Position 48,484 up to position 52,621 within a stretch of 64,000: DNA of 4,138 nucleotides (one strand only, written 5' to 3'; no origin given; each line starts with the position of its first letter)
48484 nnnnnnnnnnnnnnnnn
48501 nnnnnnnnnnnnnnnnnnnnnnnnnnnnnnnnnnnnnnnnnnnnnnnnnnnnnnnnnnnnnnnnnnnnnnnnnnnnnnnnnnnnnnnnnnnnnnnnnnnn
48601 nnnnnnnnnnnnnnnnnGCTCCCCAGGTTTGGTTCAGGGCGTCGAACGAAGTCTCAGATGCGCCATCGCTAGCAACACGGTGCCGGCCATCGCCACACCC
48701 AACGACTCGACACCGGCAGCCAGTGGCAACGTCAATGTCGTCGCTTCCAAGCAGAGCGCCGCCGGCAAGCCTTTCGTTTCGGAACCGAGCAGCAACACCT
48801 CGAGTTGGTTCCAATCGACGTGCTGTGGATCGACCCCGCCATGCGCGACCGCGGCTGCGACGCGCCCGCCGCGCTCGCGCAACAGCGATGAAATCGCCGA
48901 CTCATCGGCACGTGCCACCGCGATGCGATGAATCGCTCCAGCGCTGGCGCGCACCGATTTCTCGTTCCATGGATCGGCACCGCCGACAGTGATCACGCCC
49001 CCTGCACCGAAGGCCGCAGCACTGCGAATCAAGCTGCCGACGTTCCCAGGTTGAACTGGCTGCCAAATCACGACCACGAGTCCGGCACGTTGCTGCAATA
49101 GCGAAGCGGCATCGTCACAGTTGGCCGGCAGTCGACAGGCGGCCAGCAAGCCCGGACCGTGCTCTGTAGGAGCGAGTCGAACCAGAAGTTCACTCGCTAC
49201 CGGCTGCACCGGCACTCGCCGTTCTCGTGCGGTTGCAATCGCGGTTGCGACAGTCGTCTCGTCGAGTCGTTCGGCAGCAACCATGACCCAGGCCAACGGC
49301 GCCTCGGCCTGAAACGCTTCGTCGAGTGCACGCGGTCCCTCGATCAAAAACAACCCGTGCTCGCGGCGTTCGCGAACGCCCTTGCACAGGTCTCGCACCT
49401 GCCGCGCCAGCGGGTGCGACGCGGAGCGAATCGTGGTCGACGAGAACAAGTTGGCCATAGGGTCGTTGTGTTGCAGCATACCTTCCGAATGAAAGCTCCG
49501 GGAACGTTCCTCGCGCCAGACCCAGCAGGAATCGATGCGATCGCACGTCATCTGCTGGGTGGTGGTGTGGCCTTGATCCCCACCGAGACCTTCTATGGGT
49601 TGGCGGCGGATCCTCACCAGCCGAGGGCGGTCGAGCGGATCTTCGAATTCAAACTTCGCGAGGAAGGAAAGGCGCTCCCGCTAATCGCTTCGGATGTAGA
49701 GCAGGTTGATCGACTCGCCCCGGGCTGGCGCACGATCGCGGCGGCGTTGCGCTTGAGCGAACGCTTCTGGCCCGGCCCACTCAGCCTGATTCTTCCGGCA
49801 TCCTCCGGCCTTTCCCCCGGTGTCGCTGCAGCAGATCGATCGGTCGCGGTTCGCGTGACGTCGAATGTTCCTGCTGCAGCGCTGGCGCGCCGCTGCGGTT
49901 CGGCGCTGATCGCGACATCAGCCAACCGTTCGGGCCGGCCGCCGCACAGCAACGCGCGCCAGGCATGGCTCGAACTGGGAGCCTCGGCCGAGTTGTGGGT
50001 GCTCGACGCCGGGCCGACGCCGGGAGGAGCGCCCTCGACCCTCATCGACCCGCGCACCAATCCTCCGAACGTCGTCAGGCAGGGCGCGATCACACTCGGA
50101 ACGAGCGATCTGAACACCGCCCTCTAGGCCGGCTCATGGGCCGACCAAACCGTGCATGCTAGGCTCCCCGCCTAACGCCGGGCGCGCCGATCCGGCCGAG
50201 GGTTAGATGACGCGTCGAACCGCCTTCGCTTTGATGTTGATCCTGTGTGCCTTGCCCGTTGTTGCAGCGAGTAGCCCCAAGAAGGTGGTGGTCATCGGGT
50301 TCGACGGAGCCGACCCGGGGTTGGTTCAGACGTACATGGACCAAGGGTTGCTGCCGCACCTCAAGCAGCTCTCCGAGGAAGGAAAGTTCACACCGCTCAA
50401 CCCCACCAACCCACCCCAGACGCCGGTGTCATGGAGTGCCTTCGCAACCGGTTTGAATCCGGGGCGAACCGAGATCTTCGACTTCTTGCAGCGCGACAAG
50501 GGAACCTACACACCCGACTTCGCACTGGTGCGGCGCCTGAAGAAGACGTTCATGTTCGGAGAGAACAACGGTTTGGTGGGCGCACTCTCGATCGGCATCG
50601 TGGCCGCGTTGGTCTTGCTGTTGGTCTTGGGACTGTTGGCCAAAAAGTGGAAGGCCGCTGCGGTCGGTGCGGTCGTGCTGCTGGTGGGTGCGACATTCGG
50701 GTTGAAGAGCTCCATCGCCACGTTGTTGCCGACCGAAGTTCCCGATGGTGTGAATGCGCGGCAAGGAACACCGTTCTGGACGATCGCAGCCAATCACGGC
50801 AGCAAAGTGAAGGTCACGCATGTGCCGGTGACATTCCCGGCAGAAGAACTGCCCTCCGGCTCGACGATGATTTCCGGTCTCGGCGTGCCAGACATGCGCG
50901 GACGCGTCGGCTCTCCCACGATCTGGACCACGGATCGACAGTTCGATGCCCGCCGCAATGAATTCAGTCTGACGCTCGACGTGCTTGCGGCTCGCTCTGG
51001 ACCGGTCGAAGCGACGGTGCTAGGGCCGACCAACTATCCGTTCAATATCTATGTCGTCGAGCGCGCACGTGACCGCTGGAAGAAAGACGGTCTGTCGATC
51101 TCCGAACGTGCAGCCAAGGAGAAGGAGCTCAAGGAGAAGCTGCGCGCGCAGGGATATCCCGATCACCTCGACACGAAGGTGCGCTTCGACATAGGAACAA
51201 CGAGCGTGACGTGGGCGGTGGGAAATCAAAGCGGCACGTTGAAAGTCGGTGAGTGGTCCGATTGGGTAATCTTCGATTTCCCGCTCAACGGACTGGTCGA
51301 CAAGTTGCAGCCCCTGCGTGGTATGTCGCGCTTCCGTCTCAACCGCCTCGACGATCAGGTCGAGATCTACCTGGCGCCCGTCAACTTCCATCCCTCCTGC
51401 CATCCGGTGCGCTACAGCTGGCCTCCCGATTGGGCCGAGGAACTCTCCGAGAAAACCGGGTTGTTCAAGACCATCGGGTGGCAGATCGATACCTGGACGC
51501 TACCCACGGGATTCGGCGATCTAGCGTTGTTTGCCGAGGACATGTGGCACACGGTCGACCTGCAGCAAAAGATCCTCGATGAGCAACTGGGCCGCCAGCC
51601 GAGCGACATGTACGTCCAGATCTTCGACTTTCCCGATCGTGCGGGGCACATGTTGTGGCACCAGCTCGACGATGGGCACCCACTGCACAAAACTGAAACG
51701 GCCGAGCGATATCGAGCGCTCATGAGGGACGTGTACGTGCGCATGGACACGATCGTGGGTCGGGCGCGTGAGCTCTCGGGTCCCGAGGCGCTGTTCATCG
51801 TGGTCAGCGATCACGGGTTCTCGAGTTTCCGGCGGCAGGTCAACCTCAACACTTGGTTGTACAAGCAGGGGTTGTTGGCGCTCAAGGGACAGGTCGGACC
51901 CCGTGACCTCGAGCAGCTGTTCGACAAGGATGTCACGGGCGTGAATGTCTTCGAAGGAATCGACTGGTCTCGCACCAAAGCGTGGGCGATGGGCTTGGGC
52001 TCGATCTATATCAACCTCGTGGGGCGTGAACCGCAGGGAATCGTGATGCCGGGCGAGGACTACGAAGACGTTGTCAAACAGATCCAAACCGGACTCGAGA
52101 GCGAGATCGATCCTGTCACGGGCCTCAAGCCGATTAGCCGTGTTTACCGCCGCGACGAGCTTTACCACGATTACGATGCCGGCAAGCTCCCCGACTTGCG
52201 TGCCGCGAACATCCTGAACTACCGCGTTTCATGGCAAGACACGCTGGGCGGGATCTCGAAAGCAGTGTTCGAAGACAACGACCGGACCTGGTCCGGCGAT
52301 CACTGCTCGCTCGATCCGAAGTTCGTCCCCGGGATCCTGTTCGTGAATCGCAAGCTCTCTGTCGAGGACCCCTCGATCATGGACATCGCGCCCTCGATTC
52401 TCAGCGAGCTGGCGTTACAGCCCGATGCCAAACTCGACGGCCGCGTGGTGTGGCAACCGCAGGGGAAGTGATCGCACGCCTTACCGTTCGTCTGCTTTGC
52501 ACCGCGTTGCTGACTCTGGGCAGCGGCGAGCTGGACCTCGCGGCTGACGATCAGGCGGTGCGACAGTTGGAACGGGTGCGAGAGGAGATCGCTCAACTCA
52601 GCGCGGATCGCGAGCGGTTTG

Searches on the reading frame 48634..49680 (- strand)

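Call 85: search_protein_families(library=pfam, proteins=[window:48634-49680:-], max_evalue=0.0001)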
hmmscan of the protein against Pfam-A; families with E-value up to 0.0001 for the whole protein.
window:48634-49680:- (348 aa): 2 families
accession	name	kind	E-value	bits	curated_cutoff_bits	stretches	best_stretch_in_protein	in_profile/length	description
PF00588.24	SpoU_methylase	-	3.2e-23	82.8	29.7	1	201-337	2-141/142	SpoU rRNA Methylase family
PF22435.1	MRM3-like_sub_bind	-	3.5e-08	34.2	27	1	94-180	6-84/84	MRM3-like substrate binding domain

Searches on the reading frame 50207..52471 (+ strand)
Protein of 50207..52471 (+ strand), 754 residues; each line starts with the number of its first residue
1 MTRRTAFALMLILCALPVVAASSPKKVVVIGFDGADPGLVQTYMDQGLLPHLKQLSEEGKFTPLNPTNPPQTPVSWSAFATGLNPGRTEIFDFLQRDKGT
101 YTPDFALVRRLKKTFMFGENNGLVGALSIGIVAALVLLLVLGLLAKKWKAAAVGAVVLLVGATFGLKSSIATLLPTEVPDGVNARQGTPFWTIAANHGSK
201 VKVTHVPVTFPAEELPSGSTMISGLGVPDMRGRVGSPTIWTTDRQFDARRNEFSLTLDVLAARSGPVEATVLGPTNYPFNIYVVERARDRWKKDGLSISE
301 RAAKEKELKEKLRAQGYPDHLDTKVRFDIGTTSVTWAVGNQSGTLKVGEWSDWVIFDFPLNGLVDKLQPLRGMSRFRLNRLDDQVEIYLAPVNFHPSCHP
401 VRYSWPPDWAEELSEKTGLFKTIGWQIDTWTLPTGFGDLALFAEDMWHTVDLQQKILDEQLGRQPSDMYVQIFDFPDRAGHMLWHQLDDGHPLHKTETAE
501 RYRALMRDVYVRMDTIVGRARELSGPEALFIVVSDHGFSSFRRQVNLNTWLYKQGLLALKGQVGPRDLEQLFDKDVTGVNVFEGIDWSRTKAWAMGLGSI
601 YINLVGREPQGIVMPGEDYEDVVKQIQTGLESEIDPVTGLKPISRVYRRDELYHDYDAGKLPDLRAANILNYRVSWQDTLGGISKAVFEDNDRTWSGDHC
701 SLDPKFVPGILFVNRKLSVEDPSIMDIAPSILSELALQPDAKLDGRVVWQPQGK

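Call 85: search_protein_families(library=pfam, proteins=[window:50207-52471:+], max_evalue=0.0001)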
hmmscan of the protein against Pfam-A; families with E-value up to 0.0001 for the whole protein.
window:50207-52471:+ (754 aa): 1 family
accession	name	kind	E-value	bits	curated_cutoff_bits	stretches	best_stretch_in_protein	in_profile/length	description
PF01663.27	Phosphodiest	-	7.2e-30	105.2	23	2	403-665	120-314/342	Type I phosphodiesterase / nucleotide pyrophosphatase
